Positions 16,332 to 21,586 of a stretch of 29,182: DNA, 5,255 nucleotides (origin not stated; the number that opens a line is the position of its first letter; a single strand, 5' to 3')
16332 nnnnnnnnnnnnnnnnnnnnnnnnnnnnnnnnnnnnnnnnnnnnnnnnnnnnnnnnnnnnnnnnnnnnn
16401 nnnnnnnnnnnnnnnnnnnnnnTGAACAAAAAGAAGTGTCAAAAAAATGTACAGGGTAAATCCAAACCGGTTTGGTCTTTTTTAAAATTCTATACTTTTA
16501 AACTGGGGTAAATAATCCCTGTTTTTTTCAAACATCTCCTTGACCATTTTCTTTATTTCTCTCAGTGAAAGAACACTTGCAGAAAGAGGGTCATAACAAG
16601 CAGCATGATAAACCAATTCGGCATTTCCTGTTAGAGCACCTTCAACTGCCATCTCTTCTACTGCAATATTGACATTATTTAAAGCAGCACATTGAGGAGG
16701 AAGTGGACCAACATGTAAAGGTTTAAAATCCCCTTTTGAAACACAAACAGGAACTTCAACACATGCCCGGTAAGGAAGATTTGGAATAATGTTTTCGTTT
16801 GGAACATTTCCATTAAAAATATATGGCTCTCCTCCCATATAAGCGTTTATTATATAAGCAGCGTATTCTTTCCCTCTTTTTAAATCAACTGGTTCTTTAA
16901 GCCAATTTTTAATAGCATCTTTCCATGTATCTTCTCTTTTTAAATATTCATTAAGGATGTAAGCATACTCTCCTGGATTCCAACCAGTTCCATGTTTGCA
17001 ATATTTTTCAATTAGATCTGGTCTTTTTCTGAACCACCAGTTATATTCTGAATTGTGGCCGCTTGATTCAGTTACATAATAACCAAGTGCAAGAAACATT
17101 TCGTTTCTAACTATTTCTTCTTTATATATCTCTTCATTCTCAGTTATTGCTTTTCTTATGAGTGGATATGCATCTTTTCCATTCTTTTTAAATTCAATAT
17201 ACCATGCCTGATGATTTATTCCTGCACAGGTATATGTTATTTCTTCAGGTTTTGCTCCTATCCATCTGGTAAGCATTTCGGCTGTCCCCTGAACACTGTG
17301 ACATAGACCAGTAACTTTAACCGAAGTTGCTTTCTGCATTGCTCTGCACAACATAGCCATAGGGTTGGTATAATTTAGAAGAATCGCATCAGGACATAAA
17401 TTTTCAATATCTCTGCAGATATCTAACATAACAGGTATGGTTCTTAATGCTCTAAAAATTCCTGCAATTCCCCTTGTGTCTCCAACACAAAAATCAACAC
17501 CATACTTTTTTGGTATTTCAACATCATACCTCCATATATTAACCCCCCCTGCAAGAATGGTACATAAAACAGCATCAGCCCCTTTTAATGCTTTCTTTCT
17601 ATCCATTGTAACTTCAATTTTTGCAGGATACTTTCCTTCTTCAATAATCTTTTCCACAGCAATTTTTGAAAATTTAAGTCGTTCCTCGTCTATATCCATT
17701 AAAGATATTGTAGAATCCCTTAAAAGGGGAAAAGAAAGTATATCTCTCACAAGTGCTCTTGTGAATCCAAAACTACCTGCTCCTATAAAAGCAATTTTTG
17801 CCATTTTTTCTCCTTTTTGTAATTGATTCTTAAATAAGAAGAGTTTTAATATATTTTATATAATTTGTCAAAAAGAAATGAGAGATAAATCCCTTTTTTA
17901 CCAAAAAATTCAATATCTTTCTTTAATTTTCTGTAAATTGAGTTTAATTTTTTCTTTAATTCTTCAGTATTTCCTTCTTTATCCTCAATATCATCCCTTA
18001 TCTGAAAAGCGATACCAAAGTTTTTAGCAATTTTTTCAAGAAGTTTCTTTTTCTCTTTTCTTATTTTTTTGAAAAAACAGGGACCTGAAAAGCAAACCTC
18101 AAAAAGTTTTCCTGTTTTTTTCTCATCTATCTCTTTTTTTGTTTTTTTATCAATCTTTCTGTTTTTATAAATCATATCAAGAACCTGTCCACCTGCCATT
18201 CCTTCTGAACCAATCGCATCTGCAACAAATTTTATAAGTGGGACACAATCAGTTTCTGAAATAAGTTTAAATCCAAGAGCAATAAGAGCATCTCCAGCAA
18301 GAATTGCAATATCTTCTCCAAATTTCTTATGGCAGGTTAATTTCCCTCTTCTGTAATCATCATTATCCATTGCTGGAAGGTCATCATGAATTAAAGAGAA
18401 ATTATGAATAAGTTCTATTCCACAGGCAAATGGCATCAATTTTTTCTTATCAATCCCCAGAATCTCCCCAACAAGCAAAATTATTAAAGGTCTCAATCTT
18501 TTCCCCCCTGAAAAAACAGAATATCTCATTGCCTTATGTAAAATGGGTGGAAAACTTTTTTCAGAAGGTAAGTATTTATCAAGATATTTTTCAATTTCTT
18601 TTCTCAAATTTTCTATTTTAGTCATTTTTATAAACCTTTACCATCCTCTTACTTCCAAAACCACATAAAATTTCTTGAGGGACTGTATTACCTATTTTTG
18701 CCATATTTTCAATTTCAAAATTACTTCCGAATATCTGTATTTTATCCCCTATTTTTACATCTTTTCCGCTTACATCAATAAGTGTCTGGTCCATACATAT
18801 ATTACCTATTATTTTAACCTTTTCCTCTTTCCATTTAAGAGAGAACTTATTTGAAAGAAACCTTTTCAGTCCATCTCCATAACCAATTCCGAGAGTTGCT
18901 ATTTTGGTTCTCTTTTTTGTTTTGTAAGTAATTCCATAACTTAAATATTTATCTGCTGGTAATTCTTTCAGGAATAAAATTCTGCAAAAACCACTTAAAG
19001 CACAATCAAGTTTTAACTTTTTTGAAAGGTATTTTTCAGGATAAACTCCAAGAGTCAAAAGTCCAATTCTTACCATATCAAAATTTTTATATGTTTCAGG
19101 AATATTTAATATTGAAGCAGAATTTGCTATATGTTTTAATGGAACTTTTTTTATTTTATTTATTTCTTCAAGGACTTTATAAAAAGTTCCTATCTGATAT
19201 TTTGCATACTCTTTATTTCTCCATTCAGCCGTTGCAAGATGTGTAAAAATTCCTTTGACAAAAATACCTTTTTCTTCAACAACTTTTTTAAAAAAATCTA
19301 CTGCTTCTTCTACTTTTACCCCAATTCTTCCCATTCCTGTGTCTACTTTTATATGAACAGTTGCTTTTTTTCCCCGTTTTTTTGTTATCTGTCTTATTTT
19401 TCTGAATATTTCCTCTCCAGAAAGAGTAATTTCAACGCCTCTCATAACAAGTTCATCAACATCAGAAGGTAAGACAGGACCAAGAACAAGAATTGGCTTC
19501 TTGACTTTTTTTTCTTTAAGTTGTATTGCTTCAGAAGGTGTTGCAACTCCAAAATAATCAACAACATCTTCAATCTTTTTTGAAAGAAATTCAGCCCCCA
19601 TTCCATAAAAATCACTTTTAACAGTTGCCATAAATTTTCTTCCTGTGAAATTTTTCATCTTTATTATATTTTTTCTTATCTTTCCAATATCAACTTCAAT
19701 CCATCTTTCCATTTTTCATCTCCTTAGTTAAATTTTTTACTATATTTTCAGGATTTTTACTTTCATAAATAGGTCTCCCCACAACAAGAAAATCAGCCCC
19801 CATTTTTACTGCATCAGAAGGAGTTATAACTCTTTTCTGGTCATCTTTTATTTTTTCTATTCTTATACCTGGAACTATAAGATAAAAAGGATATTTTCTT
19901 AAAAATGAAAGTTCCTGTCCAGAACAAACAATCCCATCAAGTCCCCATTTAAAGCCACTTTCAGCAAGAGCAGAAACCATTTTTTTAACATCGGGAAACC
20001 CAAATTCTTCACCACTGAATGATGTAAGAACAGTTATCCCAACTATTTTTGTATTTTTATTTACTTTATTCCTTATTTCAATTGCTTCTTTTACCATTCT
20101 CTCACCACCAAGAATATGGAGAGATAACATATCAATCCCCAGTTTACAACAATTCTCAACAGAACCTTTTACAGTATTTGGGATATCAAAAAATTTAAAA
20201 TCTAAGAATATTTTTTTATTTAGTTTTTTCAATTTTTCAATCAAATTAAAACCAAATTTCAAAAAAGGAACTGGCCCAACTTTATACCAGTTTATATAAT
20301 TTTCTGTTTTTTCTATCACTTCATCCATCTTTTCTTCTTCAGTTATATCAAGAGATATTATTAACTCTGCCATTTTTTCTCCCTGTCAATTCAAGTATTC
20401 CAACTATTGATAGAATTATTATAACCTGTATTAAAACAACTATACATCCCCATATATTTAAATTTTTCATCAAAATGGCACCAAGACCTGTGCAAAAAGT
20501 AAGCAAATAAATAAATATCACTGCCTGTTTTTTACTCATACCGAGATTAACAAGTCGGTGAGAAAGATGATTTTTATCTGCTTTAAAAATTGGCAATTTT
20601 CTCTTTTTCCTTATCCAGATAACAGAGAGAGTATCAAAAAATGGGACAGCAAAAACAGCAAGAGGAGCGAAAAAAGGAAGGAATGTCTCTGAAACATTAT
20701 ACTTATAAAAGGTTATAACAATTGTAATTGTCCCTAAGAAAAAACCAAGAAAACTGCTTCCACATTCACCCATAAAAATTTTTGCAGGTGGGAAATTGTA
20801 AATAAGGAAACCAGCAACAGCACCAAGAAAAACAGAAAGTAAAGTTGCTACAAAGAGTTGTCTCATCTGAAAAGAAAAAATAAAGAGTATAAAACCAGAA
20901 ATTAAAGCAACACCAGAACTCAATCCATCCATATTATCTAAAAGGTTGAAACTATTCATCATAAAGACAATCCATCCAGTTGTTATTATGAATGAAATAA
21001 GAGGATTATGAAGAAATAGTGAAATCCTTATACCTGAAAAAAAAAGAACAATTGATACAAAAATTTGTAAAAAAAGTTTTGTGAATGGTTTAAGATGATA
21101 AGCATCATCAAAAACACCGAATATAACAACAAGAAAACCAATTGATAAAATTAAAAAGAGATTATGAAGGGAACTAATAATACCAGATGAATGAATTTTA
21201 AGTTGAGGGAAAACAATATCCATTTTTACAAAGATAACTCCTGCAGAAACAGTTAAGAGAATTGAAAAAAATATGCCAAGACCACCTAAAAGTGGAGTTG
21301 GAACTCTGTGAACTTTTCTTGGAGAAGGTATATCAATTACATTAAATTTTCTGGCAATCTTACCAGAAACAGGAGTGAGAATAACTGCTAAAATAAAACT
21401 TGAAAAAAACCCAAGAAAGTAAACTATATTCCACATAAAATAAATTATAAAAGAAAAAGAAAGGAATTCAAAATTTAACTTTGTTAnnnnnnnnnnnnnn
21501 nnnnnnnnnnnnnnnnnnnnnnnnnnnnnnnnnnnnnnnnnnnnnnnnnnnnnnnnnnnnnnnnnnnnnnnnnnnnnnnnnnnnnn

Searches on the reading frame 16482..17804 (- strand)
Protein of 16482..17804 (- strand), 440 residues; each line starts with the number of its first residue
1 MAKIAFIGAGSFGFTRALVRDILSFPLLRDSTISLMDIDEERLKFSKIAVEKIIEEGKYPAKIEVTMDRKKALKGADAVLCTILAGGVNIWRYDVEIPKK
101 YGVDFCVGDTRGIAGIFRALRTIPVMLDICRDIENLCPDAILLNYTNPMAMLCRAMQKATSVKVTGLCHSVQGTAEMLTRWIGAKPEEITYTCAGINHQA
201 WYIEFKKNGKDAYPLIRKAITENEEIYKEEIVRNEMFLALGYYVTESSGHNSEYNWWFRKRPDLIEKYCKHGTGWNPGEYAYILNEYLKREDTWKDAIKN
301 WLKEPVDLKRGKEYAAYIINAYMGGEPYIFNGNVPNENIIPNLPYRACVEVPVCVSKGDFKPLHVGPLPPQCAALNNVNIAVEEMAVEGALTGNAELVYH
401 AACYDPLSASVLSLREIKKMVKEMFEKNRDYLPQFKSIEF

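Call 67: search_protein_families(library=pfam, proteins=[window:16482-17804:-], max_evalue=0.00001)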
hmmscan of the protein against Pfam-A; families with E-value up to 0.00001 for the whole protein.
window:16482-17804:- (440 aa): 2 families
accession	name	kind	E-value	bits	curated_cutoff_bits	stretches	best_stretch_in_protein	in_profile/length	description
PF02056.22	Glyco_hydro_4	-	4.4e-56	189.8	23.2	1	3-181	1-180/183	Family 4 glycosyl hydrolase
PF11975.13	Glyco_hydro_4C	-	3.1e-54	184.6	24.1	1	193-407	1-210/211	Family 4 glycosyl hydrolase C-terminal domain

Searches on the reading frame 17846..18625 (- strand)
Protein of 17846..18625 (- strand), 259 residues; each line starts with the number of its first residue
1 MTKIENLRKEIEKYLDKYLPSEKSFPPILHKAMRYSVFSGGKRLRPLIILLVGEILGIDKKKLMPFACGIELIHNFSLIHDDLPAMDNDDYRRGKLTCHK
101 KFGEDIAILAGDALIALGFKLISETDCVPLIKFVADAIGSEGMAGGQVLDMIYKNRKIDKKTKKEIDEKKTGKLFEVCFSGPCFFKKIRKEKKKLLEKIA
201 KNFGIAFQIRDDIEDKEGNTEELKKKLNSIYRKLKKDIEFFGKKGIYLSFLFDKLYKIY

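Call 67: search_protein_families(library=pfam, proteins=[window:17846-18625:-], max_evalue=0.00001)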
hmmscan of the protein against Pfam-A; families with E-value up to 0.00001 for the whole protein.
window:17846-18625:- (259 aa): 1 family
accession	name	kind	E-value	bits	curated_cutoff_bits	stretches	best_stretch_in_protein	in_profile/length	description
PF00348.22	polyprenyl_synt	-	8.7e-50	169.7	27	1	27-227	2-202/251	Polyprenyl synthetase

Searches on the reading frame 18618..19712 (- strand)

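Call 67: search_protein_families(library=pfam, proteins=[window:18618-19712:-], max_evalue=0.00001)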
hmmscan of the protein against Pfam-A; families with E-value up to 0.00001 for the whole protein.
window:18618-19712:- (364 aa): 2 families
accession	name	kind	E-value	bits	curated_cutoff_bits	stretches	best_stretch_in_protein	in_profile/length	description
PF01168.26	Ala_racemase_N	-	5.4e-54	183.6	24.1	1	7-225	1-220/220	Alanine racemase, N-terminal domain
PF00842.27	Ala_racemase_C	-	5.2e-32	110.6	25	1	243-361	6-127/127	Alanine racemase, C-terminal domain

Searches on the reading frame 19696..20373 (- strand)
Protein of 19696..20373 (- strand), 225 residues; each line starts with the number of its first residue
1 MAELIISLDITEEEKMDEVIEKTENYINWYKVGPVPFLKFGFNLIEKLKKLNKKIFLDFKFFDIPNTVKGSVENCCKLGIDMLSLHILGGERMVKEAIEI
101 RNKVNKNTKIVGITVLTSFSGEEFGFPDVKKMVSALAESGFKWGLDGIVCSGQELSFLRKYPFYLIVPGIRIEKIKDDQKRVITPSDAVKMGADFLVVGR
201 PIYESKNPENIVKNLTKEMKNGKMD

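Call 67: search_protein_families(library=pfam, proteins=[window:19696-20373:-], max_evalue=0.00001)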
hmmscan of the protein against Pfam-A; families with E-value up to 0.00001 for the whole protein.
window:19696-20373:- (225 aa): 1 family
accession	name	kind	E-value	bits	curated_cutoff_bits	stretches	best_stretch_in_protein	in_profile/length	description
PF00215.30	OMPdecase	-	4.4e-47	161.2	27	1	3-213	2-219/221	Orotidine 5'-phosphate decarboxylase / HUMPS family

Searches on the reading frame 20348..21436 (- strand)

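Call 67: search_protein_families(library=pfam, proteins=[window:20348-21436:-], max_evalue=0.00001)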
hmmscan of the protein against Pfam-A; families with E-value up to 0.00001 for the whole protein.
window:20348-21436:- (362 aa): 1 family
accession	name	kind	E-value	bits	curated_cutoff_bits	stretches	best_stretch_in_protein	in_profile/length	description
PF00953.26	Glycos_transf_4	-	1.3e-30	107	27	1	94-241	2-159/160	Glycosyl transferase family 4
